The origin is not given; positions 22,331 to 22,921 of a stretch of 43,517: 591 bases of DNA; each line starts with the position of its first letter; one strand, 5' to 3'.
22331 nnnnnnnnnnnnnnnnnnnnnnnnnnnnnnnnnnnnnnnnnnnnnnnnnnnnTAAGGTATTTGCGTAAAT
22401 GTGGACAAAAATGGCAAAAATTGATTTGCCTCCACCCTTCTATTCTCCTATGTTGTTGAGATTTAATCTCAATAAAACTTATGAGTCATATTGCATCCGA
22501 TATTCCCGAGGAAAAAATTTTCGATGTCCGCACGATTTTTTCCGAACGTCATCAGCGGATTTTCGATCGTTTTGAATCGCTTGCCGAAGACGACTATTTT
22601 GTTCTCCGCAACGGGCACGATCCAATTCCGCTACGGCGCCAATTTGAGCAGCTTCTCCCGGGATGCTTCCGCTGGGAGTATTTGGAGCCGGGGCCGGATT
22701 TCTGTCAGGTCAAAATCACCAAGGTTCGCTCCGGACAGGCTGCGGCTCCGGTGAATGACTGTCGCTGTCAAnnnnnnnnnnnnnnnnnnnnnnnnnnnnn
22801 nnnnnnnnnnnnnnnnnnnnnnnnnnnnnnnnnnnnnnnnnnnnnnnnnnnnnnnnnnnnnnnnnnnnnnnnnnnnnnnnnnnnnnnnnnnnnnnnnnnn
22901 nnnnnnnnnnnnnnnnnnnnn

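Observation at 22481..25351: Anaerobic haem-degradation (ChuW/X/Y-type) locus with ChuW and HutX fused and an unexplained DUF2249 first gene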

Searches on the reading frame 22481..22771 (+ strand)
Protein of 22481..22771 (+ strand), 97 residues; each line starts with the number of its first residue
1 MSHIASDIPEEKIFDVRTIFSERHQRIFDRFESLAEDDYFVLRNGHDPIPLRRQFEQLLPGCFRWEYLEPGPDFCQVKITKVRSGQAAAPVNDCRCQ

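Call 3: search_protein_families(library=pfam, proteins=[window:22481-22771:+], max_evalue=0.01)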
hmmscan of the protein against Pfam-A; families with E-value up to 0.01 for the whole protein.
window:22481-22771:+ (97 aa): 1 family
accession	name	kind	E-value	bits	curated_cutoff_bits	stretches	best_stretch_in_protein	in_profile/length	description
PF10006.14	DUF2249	-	2.6e-20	72.5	29.5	1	14-81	2-70/70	Uncharacterized conserved protein (DUF2249)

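Call 4: search_protein_families(library=ncbifam, proteins=[window:22481-22771:+], max_evalue=0.01)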
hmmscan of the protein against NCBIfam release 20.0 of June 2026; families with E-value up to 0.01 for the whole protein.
window:22481-22771:+ (97 aa): 0 families

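Call 19: search_solved_structures(query=window:22481-22771:+, max_evalue=10, show_alignments=2)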
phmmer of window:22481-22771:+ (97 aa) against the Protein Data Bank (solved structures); distinct sequences matched with E-value up to 10: 4.
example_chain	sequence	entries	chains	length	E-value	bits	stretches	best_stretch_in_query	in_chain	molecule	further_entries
7zp0_A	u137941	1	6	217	0.3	14.8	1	8-65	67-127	Sensor protein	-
5wxy_A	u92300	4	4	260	0.58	13.9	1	36-75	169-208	McyF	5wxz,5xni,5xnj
5wxx_A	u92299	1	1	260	1.1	13.1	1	36-73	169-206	McyF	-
5xnk_A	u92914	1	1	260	1.1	13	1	36-73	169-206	McyF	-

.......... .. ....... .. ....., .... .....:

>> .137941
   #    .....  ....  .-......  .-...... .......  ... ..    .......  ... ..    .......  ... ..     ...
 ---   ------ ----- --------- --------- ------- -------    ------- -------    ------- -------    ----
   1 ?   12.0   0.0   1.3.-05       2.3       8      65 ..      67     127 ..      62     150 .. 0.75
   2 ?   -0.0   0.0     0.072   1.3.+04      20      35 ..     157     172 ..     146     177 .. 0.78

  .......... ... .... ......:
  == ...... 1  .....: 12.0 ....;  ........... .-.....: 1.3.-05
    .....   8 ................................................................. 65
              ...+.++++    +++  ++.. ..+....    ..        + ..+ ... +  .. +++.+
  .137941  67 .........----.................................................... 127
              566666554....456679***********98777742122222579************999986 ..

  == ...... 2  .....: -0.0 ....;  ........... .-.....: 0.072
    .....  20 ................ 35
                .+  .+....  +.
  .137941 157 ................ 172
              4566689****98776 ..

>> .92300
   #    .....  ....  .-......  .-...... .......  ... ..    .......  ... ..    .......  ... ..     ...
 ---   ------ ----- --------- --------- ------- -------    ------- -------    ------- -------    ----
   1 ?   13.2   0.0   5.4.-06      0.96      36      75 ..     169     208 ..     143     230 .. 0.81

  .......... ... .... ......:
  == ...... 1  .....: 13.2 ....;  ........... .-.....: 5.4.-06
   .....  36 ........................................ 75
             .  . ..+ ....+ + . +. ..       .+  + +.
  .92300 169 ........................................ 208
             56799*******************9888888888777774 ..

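Call 34: find_homologous_proteins(query=window:22481-22771:+, max_evalue=0.00001)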
Query window:22481-22771:+ (97 aa): 12 proteins with E <= 0.00001 among 12 candidates.
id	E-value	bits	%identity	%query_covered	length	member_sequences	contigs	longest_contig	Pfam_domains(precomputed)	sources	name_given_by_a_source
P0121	1.2e-55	204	90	100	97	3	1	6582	PF10006.15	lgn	-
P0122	3.9e-47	177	83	95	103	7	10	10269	PF10006.15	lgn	-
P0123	1.9e-42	162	76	94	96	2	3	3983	PF10006.15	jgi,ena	-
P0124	1.6e-41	159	72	99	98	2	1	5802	PF10006.15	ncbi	-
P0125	2.2e-41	158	73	99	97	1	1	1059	PF10006.15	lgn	-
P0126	2.6e-41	158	72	99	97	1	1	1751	PF10006.15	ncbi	-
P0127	2.6e-40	155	71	99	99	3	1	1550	PF10006.15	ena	-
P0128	1.6e-39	152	69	99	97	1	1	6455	PF10006.15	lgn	-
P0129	5.0e-39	151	78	93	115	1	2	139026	PF10006.15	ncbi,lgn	-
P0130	8.3e-39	150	69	99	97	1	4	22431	PF10006.15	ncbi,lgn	-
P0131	1.3e-38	149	72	99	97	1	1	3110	PF10006.15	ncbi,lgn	-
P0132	8.7e-38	147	72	95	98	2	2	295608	PF10006.15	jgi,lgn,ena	-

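Call 48: find_encoding_contigs(protein=P0121, flank=6000, max_places=2)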
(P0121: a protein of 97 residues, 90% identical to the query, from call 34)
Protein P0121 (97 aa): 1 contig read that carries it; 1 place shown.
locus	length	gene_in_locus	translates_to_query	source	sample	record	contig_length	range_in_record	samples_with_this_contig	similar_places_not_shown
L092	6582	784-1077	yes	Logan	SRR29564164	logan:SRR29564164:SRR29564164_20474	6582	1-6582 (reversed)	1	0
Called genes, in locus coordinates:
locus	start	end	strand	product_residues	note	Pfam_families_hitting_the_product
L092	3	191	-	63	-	?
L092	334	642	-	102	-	PF00216:Bac_DNA_binding, PF18291:HU-HIG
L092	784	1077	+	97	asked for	PF10006:DUF2249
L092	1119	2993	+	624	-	PF04055:Radical_SAM, PF05171:HemS (weak), PF06228:ChuX_HutX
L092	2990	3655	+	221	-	PF05368:NmrA (weak), PF13460:NAD_binding_10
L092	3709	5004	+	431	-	PF13439:Glyco_transf_4, PF00534:Glycos_transf_1, PF13692:Glyco_trans_1_4, PF13524:Glyco_trans_1_2 (weak)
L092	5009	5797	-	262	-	PF04951:Peptidase_M55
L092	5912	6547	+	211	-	PF00730:HhH-GPD, PF00633:HHH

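Call 49: find_encoding_contigs(protein=P0122, flank=6000, max_places=3)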
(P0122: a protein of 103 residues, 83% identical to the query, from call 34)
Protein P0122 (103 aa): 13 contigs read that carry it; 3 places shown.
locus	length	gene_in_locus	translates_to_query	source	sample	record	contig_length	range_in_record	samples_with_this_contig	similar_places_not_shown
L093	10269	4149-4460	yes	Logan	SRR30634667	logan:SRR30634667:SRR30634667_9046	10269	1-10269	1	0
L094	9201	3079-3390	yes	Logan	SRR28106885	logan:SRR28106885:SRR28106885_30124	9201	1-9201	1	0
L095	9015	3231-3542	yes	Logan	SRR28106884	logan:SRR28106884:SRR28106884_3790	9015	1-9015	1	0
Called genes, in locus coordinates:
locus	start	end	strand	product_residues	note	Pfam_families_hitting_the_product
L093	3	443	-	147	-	?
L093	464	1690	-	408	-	-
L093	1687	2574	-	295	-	-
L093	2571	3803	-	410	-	-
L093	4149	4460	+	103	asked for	PF10006:DUF2249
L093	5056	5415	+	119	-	PF02261:Asp_decarbox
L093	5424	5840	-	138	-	PF01741:MscL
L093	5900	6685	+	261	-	PF00497:SBP_bac_3, PF10613:Lig_chan-Glu_bd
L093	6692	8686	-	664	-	PF00456:Transketolase_N, PF13292:DXP_synthase_N (weak), PF02779:Transket_pyr, PF22613:Transketolase_C_1, PF02780:Transketolase_C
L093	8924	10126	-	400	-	PF00160:Pro_isomerase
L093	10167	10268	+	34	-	?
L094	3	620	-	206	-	?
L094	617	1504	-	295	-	-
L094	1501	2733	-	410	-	-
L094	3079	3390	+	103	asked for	PF10006:DUF2249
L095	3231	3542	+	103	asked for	PF10006:DUF2249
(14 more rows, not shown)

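Call 50: predict_structure(alignment_id=A2)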
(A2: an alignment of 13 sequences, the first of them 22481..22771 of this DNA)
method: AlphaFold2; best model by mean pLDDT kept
length: 97 residues; sequences in the alignment: 13
mean_pLDDT: 80.6   pTM: 0.72
mean pLDDT of the five models: 80.6, 79.7, 78.9, 78.8, 78.8
residues with pLDDT >= 90: 29; 70-90: 49; 50-70: 13; < 50: 6
segments of 3 or more residues with pLDDT < 50: 1-3, 95-97
pLDDT, mean of each block of 10 residues (from residue 1): 60 84 85 92 87 87 91 90 72 50
secondary structure, 60 per line:
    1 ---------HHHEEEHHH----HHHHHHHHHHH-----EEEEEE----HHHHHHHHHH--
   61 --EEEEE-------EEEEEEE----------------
elements in order: E13-15 H23-33 E39-44 H49-58 E63-67 E75-81

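Call 53: search_protein_representatives(alignment_id=A2)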
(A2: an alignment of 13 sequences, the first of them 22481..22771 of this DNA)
Query: 13 sequences, 96 profile positions. Proteins with E-value up to 0.001 (for the whole library): 973; up to 1e-10: 186; up to 1e-30: 10. The best 150 are listed.
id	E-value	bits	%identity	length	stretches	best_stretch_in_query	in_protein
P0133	4.8e-64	228.7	-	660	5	22-90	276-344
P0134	5.4e-56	202.9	-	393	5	10-85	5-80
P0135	1.4e-48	179.2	-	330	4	7-81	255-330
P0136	9.0e-48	176.5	-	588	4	8-92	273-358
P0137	6.9e-46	170.5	-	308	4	10-87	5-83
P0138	4.5e-44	164.7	-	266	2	4-87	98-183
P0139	4.2e-39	148.8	-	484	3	11-82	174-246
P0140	4.2e-39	148.8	-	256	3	11-82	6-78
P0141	1.4e-36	140.7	-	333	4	11-84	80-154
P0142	2.1e-33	130.5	-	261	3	14-87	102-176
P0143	1.9e-30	121.0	-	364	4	14-87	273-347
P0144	5.9e-29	116.2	-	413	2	21-81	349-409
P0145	3.4e-28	113.8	-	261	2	14-81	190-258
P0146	8.7e-27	109.3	-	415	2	14-83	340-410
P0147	1.1e-26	108.9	-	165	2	14-82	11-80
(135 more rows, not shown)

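Call 54: find_related_loci(query=A2, collection=metagenome_contigs, flank=5000)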
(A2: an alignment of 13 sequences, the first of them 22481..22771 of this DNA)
Query A2 (97 aa) in metagenome_contigs; peptide patterns used: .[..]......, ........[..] (x = any residue, [..] = any of these).
293 stretches matched a pattern; 5 encode a relative of the query (tblastn E <= 1e-3); 5 distinct loci.
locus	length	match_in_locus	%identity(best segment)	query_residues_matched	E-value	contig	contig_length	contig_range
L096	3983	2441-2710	76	6-96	2e-48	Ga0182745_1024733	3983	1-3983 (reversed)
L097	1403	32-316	68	1-96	9e-47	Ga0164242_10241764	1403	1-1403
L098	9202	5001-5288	69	1-96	1e-44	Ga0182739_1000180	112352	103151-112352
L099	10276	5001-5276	72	5-96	5e-43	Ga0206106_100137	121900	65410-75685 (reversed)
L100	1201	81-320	48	12-93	3e-21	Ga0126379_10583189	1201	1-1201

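Call 60: search_protein_families(library=pfam, proteins=[L098:3742-4812:+, L098:5360-6043:+, L098:6190-7653:-, L098:7653-8432:-, L098:2773-3669:+, L096:993-2402:+, L096:2781-3104:+, L096:3252-3506:+, L097:362-919:+, L097:633-1397:-], max_evalue=0.001)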
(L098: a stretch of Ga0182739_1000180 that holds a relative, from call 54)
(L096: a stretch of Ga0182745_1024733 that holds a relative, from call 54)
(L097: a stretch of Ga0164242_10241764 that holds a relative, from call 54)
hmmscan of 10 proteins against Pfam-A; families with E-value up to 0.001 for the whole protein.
L098:3742-4812:+ (357 aa): 4 families
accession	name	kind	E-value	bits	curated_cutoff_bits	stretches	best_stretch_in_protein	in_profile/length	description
PF22725.1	GFO_IDH_MocA_C3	-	1.7e-35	122.2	27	1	142-264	3-123/124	GFO/IDH/MocA C-terminal domain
PF01408.29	GFO_IDH_MocA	-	7.5e-32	111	24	1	14-128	1-116/120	Oxidoreductase family, NAD-binding Rossmann fold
PF02894.22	GFO_IDH_MocA_C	-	1.3e-30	107.2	22.9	1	144-356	1-218/218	Oxidoreductase family, C-terminal alpha/beta domain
PF03447.22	NAD_binding_3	-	6.8e-06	27.2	24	1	17-128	3-113/116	Homoserine dehydrogenase, NAD binding domain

L098:5360-6043:+ (228 aa): 1 family
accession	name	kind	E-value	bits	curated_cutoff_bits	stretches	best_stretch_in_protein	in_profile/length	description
PF01814.28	Hemerythrin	-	5.1e-06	27.4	25.3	1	57-198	4-126/127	Hemerythrin HHE cation binding domain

L098:6190-7653:- (487 aa): 8 families
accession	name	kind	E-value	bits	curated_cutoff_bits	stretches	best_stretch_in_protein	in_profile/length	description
PF12831.13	FAD_oxidored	-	9.4e-101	338.5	27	1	48-479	1-416/416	FAD dependent oxidoreductase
PF00890.30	FAD_binding_2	-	5.6e-09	36.1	20.4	1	48-100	1-53/414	FAD binding domain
PF01266.30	DAO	-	5e-08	33.3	27.9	1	48-103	1-57/353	FAD dependent oxidoreductase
PF01134.28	GIDA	-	7.3e-06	25.7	22.1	1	48-76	1-29/391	Glucose inhibited division protein A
PF13450.12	NAD_binding_8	-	2.2e-05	25.1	21.9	1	51-90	1-40/68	NAD(P)-binding Rossmann-like domain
PF07992.20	Pyr_redox_2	-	5.6e-05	23.1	26.1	1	48-87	2-37/291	Pyridine nucleotide-disulphide oxidoreductase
PF03486.20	HI0933_like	-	0.00013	22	50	1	48-78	2-32/244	HI0933-like protein Rossmann domain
PF01494.25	FAD_binding_3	-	0.00044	20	22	1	46-78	1-33/349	FAD binding domain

L098:7653-8432:- (259 aa): 2 families
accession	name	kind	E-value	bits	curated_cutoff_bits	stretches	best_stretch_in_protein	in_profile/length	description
PF12833.13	HTH_18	-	1.5e-20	73.6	33.6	1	180-255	3-78/80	Helix-turn-helix domain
PF00165.29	HTH_AraC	-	1.1e-10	41.8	26.6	1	218-255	2-41/42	Bacterial regulatory helix-turn-helix proteins, AraC family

L098:2773-3669:+ (299 aa): 0 families

L096:993-2402:+ (470 aa): 2 families
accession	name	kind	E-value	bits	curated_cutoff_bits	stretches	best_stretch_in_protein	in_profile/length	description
PF01208.23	URO-D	-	1.4e-82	277.9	23.9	1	147-467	2-345/346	Uroporphyrinogen decarboxylase (URO-D)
PF01814.28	Hemerythrin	-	1.4e-13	51.9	25.3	1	16-124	16-125/127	Hemerythrin HHE cation binding domain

L096:2781-3104:+ (108 aa): 0 families

L096:3252-3506:+ (85 aa): 0 families

L097:362-919:+ (186 aa): 1 family
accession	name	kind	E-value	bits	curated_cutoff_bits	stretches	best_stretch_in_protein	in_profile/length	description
PF01814.28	Hemerythrin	-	1.7e-08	35.4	25.3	1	2-152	5-127/127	Hemerythrin HHE cation binding domain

L097:633-1397:- (254 aa): 0 families

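Call 61: fold_search(model_id=the predicted structure, library=pdb)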
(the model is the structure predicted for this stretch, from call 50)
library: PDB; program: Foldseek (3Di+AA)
matches with E <= 10: 973; with E <= 0.001: 0
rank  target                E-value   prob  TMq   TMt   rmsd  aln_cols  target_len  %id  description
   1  2lxr_MODEL_1_A        1.5e-02  1.00  0.57  0.70   3.0        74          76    9  Solution structure of HP1264 from Helicobacter pylori (released 2012-10-03)
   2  9uie_B                4.6e-02  0.75  0.44  0.07   6.9       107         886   16  Electronic microscopy structure of human schlafen14-E211A dimer in complex with dsRNA (released 2025-08-06)
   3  9nyy_B                5.7e-02  0.66  0.43  0.07   7.1       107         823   16  Nucleic acid bound human SLFN14, State 1 (released 2025-07-09)
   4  9nyy_A                6.1e-02  0.69  0.44  0.07   6.8       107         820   16  Nucleic acid bound human SLFN14, State 1 (released 2025-07-09)
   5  8h27_C                6.9e-02  0.91  0.54  0.33   8.7        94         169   15  Crystal structure of MnmM from S. aureus complexed with SAM (2.04 A) (released 2023-01-25)
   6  8h0s_D                7.4e-02  0.84  0.50  0.31   8.3        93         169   16  Crystal structure of MnmM from B. subtilis complexed with Gln-TTG anti-codon stem loop and SAM (2.90 A) (released 2023-01-25)
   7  8h27_D                8.5e-02  0.93  0.56  0.34   8.0        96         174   17  Crystal structure of MnmM from S. aureus complexed with SAM (2.04 A) (released 2023-01-25)
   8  9jr9_A                9.1e-02  0.69  0.45  0.07   6.1       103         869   17  Electronic microscopy structure of human schlafen14-E211A dimer (released 2025-08-06)
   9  9jr9_B                9.1e-02  0.60  0.44  0.07   6.9       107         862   16  Electronic microscopy structure of human schlafen14-E211A dimer (released 2025-08-06)
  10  1ug8_MODEL_1_A        1.0e-01  0.54  0.39  0.43   6.9        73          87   18  NMR structure of the R3H domain from Poly(A)-specific Ribonuclease (released 2004-08-17)
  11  3ku1_A                1.0e-01  0.51  0.42  0.22   6.0        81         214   15  Crystal structure of Streptococcus pneumoniae Sp1610, a putative tRNA (m1A22) methyltransferase, in complex with S-ade (released 2009-12-22)
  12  3fri                  1.3e-01  0.44  0.40  0.19   9.0        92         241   14  Structure of the 16S rRNA methylase RmtB, I222 (released 2009-08-11)
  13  4poo_B                1.4e-01  0.66  0.47  0.29   8.3        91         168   16  The crystal structure of Bacillus subtilis YtqB in complex with SAM (released 2014-04-02)
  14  7rx3_A                1.4e-01  0.41  0.28  0.06   6.6        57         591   21  afTMEM16 in C14 lipid nanodiscs with MSP1E3 scaffold protein in the absence of Ca2+ (released 2022-05-18)
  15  7vkq_B                1.7e-01  0.92  0.55  0.27   3.2        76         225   17  Crystal structure of D. melanogaster SAMTOR in the SAH bound form (released 2022-07-20)
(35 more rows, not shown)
